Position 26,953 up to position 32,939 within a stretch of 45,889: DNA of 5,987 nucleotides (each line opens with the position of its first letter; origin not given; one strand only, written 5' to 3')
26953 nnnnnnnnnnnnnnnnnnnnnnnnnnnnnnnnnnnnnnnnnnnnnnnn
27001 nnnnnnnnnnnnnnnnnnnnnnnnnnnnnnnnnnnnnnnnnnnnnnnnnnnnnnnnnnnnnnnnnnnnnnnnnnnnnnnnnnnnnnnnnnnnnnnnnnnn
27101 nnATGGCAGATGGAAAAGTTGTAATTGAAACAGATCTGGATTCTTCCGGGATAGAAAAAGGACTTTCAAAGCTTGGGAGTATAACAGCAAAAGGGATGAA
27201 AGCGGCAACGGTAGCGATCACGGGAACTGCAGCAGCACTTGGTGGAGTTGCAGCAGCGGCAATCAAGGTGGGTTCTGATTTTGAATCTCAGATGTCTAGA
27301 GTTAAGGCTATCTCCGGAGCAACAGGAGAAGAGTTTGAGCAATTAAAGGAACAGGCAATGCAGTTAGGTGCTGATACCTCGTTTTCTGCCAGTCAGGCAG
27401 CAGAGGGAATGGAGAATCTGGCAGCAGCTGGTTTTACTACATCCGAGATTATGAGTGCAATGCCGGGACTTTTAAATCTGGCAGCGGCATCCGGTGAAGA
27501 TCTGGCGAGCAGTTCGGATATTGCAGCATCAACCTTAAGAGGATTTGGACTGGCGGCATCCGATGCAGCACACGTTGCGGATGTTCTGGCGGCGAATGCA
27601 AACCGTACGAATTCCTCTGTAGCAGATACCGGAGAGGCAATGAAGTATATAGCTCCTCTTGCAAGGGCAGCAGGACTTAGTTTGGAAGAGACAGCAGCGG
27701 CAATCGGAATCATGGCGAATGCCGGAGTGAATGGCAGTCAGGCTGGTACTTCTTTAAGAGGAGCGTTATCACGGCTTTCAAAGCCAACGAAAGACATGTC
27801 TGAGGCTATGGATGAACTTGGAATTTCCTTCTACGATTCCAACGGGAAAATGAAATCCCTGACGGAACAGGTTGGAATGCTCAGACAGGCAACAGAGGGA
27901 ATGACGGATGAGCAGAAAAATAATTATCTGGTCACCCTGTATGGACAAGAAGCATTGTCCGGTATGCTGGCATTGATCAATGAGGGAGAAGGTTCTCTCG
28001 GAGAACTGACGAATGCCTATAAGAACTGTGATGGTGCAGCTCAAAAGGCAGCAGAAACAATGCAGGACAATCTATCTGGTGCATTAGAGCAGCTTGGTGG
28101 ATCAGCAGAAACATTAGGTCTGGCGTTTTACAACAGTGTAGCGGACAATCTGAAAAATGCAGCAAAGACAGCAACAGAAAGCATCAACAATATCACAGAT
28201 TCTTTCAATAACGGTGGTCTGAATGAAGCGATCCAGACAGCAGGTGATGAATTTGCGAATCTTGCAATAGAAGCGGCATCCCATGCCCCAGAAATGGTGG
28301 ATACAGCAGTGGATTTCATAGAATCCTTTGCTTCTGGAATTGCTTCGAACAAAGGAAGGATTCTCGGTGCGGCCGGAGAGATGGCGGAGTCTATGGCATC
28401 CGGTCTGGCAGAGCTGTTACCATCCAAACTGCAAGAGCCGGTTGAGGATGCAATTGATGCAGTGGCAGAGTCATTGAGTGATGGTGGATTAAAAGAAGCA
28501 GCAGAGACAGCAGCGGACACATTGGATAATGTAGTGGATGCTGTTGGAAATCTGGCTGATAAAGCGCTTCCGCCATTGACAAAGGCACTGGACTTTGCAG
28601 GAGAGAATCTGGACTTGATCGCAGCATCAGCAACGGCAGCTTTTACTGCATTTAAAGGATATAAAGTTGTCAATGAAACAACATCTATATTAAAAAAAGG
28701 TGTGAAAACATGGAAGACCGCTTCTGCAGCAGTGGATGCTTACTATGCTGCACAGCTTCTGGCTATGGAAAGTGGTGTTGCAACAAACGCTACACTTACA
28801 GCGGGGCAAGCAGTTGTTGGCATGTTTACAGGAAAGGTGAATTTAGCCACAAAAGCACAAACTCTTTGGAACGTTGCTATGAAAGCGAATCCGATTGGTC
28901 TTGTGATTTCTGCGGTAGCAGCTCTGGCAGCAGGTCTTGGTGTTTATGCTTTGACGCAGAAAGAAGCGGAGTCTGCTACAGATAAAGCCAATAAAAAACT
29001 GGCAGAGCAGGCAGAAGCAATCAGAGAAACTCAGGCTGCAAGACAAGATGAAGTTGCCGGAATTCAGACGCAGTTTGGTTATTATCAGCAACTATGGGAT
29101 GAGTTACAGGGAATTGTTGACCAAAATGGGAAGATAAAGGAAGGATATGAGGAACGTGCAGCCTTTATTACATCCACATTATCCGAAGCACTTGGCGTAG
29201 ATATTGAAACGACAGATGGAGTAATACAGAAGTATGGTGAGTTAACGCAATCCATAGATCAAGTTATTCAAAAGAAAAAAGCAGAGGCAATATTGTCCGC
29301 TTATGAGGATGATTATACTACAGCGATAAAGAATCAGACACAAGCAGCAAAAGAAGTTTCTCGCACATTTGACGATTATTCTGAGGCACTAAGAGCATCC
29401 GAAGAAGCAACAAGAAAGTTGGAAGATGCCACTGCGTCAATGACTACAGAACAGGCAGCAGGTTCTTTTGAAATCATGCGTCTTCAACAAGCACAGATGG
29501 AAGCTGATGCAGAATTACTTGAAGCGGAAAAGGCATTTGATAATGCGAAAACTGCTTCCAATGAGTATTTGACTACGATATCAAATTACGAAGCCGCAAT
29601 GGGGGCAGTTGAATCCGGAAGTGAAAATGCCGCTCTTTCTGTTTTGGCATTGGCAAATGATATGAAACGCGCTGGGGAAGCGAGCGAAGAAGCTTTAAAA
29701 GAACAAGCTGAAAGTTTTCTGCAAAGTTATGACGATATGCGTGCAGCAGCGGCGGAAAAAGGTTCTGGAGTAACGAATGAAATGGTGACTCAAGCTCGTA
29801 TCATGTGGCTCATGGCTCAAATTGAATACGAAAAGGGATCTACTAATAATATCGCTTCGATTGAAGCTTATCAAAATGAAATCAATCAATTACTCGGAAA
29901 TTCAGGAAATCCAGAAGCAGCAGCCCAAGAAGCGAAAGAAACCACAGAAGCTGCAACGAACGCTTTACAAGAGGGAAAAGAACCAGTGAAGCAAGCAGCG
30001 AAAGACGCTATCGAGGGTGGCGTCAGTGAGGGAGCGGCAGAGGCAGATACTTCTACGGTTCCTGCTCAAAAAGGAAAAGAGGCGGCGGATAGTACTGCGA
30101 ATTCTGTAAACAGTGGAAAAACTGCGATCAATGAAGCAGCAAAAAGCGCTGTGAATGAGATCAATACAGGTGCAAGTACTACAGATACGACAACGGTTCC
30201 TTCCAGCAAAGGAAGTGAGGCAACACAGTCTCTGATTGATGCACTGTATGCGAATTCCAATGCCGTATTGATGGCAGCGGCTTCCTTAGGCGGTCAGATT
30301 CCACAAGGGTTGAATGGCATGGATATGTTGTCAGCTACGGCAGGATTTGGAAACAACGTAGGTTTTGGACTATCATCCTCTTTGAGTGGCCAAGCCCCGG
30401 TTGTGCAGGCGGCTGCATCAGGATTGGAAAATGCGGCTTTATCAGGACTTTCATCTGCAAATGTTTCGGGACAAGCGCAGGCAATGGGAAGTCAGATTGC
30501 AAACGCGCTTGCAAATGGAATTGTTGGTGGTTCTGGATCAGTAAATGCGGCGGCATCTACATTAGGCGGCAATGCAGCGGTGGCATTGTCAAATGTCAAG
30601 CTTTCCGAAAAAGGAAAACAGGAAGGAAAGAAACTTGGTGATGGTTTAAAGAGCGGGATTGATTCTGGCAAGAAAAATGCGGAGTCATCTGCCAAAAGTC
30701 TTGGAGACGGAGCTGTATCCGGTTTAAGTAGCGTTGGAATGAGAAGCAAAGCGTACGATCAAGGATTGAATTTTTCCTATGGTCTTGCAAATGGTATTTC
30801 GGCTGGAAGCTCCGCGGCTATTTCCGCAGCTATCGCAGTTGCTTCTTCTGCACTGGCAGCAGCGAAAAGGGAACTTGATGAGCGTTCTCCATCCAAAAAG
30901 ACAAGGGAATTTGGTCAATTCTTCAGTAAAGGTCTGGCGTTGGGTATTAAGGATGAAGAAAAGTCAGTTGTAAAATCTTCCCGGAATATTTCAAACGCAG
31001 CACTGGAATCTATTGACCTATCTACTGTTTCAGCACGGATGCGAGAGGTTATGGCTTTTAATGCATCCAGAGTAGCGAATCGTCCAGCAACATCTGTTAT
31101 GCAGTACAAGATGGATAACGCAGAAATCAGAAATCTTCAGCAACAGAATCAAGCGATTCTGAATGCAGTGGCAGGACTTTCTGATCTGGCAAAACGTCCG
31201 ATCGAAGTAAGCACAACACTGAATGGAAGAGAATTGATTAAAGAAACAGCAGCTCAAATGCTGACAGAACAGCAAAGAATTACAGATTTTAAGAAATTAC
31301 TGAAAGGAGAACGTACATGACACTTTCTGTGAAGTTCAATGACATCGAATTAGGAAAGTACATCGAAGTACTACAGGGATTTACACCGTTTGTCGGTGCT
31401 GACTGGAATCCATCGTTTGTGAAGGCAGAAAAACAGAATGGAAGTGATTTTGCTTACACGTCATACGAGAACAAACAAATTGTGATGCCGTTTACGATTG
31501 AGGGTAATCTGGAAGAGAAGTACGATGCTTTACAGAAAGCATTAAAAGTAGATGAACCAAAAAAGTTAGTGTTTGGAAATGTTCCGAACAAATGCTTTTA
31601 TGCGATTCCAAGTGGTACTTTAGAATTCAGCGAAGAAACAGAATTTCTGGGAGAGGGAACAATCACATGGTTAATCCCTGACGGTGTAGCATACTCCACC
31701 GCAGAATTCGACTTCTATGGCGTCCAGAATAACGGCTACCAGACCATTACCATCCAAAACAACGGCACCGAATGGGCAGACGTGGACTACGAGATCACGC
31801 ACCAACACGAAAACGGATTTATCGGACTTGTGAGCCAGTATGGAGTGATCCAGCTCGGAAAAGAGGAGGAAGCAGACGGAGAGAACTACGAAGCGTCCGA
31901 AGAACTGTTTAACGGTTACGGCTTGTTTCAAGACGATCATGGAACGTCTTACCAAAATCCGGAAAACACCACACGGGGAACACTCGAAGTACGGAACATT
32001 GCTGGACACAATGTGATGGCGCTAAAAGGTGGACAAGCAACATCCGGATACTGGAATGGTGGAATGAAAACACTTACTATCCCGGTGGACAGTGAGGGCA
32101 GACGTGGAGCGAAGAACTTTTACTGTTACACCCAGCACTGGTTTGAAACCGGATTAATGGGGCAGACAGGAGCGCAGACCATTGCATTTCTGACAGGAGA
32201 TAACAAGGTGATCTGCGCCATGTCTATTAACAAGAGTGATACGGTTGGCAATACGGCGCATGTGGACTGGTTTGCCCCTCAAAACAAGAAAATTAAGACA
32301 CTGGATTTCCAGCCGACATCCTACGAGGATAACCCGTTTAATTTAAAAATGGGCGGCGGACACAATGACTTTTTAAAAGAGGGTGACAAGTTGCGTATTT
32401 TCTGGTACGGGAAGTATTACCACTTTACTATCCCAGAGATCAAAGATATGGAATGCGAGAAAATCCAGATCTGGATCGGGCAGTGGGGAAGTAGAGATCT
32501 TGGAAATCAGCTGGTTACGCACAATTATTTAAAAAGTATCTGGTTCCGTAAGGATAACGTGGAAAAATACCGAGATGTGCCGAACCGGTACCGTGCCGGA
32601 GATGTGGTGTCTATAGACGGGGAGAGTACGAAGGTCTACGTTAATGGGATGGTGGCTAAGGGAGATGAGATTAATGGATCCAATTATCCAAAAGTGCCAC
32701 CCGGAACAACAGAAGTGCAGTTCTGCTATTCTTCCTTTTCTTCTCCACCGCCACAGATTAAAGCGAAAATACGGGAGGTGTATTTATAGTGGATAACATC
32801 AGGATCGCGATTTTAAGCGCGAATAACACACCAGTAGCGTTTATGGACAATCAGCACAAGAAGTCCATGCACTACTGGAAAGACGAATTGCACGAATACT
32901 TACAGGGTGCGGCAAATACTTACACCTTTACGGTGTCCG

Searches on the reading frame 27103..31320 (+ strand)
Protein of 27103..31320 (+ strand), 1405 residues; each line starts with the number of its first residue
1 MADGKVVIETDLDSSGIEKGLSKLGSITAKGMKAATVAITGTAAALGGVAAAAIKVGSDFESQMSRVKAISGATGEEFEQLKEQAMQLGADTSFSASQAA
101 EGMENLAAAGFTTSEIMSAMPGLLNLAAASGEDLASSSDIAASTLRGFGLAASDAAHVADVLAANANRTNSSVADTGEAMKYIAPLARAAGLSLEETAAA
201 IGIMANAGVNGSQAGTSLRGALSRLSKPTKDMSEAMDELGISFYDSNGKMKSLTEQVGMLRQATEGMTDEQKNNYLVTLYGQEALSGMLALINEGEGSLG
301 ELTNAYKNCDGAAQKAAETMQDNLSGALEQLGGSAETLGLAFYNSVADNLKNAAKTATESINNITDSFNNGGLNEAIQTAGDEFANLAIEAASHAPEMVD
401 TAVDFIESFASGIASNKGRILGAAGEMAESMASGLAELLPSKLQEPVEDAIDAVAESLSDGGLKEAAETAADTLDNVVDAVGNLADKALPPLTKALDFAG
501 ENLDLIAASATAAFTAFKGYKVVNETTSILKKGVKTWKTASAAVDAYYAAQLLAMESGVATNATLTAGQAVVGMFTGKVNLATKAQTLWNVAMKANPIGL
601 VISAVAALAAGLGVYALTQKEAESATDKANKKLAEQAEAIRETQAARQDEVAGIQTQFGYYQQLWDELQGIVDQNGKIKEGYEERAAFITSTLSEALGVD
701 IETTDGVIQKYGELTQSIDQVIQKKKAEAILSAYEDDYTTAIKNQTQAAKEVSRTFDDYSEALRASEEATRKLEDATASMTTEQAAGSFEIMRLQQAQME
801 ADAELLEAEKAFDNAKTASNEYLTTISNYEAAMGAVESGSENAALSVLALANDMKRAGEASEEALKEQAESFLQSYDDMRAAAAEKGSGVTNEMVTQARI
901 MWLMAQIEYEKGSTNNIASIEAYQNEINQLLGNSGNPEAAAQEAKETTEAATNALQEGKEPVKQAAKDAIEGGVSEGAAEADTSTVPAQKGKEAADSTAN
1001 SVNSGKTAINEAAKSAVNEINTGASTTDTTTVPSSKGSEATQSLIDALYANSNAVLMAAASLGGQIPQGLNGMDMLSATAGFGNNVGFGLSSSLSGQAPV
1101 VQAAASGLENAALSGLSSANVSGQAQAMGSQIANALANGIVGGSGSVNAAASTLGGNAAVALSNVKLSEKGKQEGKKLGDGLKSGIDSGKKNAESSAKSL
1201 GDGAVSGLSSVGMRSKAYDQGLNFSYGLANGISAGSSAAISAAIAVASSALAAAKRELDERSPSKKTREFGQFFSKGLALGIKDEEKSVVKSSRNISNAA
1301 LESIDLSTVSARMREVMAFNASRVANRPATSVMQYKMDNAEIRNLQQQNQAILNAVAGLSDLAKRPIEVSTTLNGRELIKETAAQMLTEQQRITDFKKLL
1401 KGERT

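Call 24: search_protein_families(library=phrogs, proteins=[window:27103-31320:+], max_evalue=0.001)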
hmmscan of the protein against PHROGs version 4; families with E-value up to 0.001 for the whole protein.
window:27103-31320:+ (1405 aa): 36 families (the best 25 are shown)
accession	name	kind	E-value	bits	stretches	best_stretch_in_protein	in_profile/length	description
phrog_5218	-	unknown function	2.5e-147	494.3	3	22-956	197-983/1599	-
phrog_1533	-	tail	7.4e-134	449.1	1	15-539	210-685/1688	tail length tape measure protein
phrog_4704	-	tail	4.3e-99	333.9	1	32-385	193-543/625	tail length tape measure protein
phrog_5493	-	tail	1.9e-93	315.6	3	20-338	33-365/1102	tail length tape measure protein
phrog_28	-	tail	2.2e-83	282.6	1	29-373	256-601/1228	tail length tape measure protein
phrog_9696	-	tail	2.6e-83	281.6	1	26-844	47-770/1415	tail length tape measure protein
phrog_19074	-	unknown function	3.7e-81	274.6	1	42-1159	138-1201/1384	-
phrog_1272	-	tail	1e-80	273.1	1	15-621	221-678/1606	tail length tape measure protein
phrog_991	-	tail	1.9e-78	265.5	1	14-389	252-625/1966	tail length tape measure protein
phrog_1293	-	tail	2e-75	255.6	1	21-379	142-512/1424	tail length tape measure protein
phrog_16692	-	unknown function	3.5e-61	208.8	1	14-391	138-530/1107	-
phrog_167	-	tail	3.9e-57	194.9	1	17-659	254-759/1555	tail length tape measure protein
phrog_38390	-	tail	1.4e-48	166.7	1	17-364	22-361/1029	tail length tape measure protein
phrog_58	-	tail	2.2e-48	166.5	1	16-341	300-567/1544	tail length tape measure protein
phrog_28420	-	tail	4.5e-47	161.7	1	32-569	31-549/906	tail length tape measure protein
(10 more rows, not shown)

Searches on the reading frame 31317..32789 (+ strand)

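Call 24: search_protein_families(library=phrogs, proteins=[window:31317-32789:+], max_evalue=0.001)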
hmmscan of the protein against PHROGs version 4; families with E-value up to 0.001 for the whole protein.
window:31317-32789:+ (490 aa): 4 families
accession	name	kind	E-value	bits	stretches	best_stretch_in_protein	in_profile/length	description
phrog_202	-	tail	2.3e-111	374.3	1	1-489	19-522/523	distal tail protein Dit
phrog_33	-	tail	1.6e-14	54.9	1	18-151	55-189/651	distal tail protein Dit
phrog_36091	-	unknown function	1.9e-07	32.4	1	1-92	1-94/95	-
phrog_12552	-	tail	0.00076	20.3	0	381-472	97-190/206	tail protein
